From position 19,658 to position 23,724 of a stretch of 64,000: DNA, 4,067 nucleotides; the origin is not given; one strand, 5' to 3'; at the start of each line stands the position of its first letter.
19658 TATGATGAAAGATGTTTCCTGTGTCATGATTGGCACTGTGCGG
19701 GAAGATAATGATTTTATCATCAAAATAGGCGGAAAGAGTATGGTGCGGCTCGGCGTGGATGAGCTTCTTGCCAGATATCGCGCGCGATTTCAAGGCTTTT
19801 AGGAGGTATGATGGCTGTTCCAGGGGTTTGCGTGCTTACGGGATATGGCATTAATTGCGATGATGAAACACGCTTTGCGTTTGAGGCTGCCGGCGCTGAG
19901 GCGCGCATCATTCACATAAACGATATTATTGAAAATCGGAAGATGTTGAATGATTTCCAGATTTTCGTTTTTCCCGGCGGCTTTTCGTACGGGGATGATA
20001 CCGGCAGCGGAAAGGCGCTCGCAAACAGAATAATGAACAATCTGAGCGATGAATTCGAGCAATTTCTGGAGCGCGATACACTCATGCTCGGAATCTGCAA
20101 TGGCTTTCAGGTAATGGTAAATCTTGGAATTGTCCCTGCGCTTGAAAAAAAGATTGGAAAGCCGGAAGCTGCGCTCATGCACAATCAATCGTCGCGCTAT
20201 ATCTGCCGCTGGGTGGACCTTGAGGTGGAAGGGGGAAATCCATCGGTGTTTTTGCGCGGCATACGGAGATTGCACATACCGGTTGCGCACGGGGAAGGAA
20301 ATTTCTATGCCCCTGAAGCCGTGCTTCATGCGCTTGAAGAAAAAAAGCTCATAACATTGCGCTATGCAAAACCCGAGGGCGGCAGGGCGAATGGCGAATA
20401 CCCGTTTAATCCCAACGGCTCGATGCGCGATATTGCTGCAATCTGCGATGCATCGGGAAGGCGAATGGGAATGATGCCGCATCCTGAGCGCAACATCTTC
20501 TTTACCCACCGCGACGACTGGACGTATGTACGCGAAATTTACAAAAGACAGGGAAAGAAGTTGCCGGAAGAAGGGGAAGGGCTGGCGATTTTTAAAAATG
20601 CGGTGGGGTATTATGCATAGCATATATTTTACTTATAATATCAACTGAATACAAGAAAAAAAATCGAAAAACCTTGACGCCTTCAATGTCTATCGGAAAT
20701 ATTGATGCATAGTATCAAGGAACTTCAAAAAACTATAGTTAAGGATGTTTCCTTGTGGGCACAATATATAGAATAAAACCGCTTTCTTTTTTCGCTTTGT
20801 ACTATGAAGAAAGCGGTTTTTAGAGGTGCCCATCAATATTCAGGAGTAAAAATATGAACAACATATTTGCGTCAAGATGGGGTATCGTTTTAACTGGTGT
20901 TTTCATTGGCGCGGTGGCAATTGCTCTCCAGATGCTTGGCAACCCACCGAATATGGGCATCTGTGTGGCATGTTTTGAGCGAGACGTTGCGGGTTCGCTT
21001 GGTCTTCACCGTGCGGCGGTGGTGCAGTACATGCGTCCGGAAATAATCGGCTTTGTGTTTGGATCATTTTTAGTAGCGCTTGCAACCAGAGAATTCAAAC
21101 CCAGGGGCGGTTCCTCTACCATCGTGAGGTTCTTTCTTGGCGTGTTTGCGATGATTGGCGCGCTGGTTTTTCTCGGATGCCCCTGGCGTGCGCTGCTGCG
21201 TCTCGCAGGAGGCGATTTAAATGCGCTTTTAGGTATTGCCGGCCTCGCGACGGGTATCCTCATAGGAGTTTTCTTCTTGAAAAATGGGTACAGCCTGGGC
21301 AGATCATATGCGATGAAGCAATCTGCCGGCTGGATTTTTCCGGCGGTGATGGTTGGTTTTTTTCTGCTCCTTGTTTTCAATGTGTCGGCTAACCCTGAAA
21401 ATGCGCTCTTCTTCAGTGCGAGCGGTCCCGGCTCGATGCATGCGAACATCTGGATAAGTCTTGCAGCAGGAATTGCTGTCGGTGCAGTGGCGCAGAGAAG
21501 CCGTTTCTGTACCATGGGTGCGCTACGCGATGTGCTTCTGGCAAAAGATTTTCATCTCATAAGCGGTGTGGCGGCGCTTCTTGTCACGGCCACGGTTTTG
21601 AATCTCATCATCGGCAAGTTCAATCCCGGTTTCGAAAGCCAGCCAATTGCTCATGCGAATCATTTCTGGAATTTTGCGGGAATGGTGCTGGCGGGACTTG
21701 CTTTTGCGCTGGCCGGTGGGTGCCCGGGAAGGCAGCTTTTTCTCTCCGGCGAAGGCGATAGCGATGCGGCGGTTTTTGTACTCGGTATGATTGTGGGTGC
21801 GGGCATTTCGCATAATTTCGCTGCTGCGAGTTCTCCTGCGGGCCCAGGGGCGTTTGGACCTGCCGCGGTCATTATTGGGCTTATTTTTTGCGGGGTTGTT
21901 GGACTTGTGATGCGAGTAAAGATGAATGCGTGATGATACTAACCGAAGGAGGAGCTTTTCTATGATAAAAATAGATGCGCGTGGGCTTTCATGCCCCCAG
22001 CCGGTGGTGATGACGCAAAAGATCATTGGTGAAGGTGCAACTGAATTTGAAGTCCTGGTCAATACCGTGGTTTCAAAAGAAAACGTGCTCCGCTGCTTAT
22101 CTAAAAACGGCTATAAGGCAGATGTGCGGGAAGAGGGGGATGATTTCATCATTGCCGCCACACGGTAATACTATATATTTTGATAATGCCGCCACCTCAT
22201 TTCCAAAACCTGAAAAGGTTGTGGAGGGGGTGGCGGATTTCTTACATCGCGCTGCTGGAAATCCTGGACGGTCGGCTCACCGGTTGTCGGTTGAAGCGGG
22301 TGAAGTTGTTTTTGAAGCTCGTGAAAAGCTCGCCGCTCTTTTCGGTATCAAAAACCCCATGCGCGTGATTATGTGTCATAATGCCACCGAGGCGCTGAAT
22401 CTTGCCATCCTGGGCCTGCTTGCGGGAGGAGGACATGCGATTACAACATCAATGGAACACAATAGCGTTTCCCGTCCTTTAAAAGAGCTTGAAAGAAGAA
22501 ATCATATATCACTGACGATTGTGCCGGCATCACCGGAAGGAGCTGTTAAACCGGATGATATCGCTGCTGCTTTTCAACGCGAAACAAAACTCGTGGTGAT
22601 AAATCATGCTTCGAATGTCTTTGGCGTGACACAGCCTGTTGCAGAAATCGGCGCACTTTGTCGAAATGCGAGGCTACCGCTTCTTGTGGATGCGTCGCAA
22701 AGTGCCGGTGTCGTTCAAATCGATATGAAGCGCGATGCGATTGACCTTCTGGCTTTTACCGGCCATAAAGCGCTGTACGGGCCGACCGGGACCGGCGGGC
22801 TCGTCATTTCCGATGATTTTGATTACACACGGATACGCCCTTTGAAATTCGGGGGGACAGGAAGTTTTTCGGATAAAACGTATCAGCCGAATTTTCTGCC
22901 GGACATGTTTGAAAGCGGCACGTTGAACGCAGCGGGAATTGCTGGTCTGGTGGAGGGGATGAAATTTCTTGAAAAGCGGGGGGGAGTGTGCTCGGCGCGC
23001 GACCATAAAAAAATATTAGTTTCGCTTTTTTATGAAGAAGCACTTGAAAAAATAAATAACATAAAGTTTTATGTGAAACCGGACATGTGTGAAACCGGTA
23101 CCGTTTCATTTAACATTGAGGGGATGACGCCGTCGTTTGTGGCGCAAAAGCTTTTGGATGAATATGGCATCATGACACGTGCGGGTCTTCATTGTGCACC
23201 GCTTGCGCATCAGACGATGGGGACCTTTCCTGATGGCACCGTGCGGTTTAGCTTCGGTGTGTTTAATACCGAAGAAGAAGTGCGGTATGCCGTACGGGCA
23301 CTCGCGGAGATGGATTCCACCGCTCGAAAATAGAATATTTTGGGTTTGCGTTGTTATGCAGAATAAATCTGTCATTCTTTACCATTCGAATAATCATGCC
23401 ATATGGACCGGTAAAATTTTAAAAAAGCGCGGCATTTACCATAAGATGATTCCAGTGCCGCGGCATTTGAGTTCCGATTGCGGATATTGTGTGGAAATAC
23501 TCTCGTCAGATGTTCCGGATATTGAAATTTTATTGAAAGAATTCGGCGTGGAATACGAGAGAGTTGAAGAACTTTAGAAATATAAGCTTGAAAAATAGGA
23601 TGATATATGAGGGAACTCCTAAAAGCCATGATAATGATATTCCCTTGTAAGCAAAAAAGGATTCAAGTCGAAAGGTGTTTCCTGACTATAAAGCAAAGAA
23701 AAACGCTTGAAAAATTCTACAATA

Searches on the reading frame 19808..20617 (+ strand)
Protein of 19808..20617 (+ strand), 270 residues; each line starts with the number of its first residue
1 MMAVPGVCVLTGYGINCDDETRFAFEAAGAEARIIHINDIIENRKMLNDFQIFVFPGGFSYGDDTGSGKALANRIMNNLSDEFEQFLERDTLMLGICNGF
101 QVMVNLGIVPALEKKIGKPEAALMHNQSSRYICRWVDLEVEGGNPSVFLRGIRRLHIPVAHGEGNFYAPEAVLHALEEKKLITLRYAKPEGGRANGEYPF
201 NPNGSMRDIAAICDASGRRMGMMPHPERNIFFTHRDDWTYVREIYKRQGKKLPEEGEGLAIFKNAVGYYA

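Call 73: search_protein_families(library=pfam, proteins=[window:19808-20617:+])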
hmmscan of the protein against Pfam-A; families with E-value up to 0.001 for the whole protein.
window:19808-20617:+ (270 aa): 1 family
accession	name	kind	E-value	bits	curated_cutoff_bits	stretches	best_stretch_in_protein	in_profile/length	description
PF13507.12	GATase_5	-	3.1e-84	282.6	27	1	5-268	2-259/260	CobB/CobQ-like glutamine amidotransferase domain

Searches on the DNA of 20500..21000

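Call 16: search_rna_families(source=window, start=20500, end=21000, threshold=evalue, max_evalue=10)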
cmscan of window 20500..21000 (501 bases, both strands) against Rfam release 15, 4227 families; matches with E-value up to 10: 12.
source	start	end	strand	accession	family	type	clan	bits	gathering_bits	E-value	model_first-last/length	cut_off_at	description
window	20751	20820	+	RF02607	AbsR25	Gene; sRNA;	-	19.9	47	0.45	1-164/164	no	Acinetobacter sRNA 25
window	20606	20693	+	RF04327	snoMe28S-A3420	Gene; snRNA; snoRNA; CD-box;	-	19.9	60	8.9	1-98/98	no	Drosophila C/D box small nucleolar RNA snoMe28S-A3420 family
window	20714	20828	+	RF04312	trpB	Cis-reg;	-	19.5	59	3.3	1-107/107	no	trpB ncRNA motif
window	20723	20779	-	RF01334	CRISPR-DR21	Gene; CRISPR;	-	19.3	48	1.1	1-37/37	no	CRISPR RNA direct repeat element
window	20763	20822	-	RF04344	Plastid-psbA-3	Cis-reg;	CL00153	17.6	48.4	1.9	1-57/57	no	Plastid-psbA-3 3UTR RNA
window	20770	20823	+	RF04352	Plastid-psbA-4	Cis-reg;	CL00153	17.5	56.8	3.6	1-61/61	no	Plastid-psbA-4 3UTR RNA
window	20909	20982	+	RF01280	snoR14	Gene; snRNA; snoRNA; CD-box;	CL00076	16.9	40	1.7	1-84/84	no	Small nucleolar RNA snoR14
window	20663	20708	-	RF01367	CRISPR-DR54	Gene; CRISPR;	-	16.2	39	2.5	1-37/37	no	CRISPR RNA direct repeat element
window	20532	20578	+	RF02929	algC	Cis-reg;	-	15.4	33.8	3.3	1-52/52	no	algC RNA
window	20620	20645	-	RF00161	nos_TCE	Cis-reg;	-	15.2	60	4.2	31-56/64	no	Nanos 3' UTR translation control element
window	20773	20821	+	RF04157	MIR9486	Gene; miRNA;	-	14.3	100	6.1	1-119/119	no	MIR9486 microRNA precursor family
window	20775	20820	+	RF04147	MIR6224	Gene; miRNA;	-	13.2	171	5.6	1-176/176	no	MIR6224 microRNA precursor family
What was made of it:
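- Tried and rejected: Region C at E<=10 gave only sub-threshold noise (call 16).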

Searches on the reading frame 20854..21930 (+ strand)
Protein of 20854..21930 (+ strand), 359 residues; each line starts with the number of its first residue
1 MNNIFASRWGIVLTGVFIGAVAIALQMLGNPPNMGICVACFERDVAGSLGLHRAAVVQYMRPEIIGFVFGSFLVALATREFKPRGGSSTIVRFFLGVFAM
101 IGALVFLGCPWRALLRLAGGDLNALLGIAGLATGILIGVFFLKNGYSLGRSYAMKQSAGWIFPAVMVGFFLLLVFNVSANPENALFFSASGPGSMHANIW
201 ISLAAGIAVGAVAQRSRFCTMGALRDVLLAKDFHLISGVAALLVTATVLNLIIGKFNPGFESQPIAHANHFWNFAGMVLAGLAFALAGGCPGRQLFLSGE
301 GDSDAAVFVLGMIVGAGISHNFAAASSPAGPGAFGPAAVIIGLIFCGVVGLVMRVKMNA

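Call 17: find_encoding_contigs(protein=window:20854-21930:+, flank=3000, max_places=6)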
Protein window:20854-21930:+ (359 aa): no gene with exactly this product is on record in the collection.
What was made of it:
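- Tried and rejected: Source contig look-up: an exact-protein look-up of yedE found nothing on record (call 17).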

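Call 39: search_protein_families(library=pfam, proteins=[window:20854-21930:+])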
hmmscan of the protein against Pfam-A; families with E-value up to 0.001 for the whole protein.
window:20854-21930:+ (359 aa): 1 family
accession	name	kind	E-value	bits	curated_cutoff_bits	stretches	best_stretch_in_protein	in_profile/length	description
PF04143.19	Sulf_transp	-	7.4e-15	55.7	27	2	215-321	1-105/310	Sulphur transport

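Call 64: find_related_loci(query=window:20854-21930:+, collection=metagenome_contigs, flank=2500)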
Query window:20854-21930:+ (359 aa) in metagenome_contigs; peptide patterns used: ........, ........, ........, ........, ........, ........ (x = any residue, [..] = any of these).
600 stretches matched a pattern (row limit reached: there are more); 458 encode a relative of the query (tblastn E <= 1e-3); the best 80 are kept; 80 distinct loci.
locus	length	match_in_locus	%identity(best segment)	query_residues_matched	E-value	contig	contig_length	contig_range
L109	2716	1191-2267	71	1-359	0e+0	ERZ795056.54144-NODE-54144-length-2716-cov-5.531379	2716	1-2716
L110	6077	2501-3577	71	1-359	2e-166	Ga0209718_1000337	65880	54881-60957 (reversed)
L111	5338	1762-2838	71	1-359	4e-167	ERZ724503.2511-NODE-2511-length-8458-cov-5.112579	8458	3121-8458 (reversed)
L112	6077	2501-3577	71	1-359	2e-166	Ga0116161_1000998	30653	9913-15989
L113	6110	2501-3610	67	1-359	1e-165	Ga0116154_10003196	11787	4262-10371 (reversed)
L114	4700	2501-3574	72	1-357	2e-162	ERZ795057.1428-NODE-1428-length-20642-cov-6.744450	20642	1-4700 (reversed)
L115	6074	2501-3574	72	1-357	3e-161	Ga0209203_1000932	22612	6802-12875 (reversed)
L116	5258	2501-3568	69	1-356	3e-161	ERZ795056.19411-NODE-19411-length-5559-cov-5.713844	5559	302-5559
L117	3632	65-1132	69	1-356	9e-162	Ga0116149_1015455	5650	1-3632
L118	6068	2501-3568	70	1-356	5e-157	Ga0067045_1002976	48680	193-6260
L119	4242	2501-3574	68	1-358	2e-158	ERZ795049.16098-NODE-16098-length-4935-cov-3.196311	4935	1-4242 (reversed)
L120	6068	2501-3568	70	1-356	2e-153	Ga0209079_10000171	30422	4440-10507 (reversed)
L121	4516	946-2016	66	3-359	1e-153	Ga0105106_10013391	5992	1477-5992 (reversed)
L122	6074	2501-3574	69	1-358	4e-158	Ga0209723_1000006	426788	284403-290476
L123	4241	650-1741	65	5-358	4e-152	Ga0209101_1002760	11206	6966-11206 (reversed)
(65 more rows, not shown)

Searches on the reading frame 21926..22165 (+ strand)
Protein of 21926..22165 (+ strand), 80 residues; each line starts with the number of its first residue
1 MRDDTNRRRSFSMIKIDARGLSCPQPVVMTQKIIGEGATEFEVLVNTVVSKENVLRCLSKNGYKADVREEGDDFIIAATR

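Call 73: search_protein_families(library=pfam, proteins=[window:21926-22165:+])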
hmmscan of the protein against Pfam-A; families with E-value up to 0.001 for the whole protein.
window:21926-22165:+ (80 aa): 1 family
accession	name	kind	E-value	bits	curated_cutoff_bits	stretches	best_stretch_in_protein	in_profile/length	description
PF01206.22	TusA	-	8.3e-13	48.4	28.6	1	14-76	1-66/70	Sulfurtransferase TusA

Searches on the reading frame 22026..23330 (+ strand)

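Call 73: search_protein_families(library=pfam, proteins=[window:22026-23330:+])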
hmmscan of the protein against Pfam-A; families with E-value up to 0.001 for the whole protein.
window:22026-23330:+ (435 aa): 4 families
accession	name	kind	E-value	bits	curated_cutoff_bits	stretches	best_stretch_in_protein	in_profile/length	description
PF00266.25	Aminotran_5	-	2e-87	294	21.5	1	50-420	1-369/371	Aminotransferase class-V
PF01041.23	DegT_DnrJ_EryC1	-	1.5e-10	41.3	19.8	1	99-279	30-204/360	DegT/DnrJ/EryC1/StrS aminotransferase family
PF01053.26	Cys_Met_Meta_PP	-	5.2e-08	32.3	27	1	116-266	72-217/381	Cys/Met metabolism PLP-dependent enzyme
PF01212.27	Beta_elim_lyase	-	6.1e-06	26.2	27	1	93-271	32-221/288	Beta-eliminating lyase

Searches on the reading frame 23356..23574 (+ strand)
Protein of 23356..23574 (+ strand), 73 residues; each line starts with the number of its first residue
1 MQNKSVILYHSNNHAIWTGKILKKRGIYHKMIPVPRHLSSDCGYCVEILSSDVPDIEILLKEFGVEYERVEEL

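Call 73: search_protein_families(library=pfam, proteins=[window:23356-23574:+])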
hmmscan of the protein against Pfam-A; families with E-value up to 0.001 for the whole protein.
seq(73 aa): 1 family
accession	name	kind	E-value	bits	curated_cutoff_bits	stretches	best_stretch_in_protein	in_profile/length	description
PF11823.13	Se_S_carrier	-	2.4e-17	62.6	25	1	6-70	3-67/69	Putative Se/S carrier protein-like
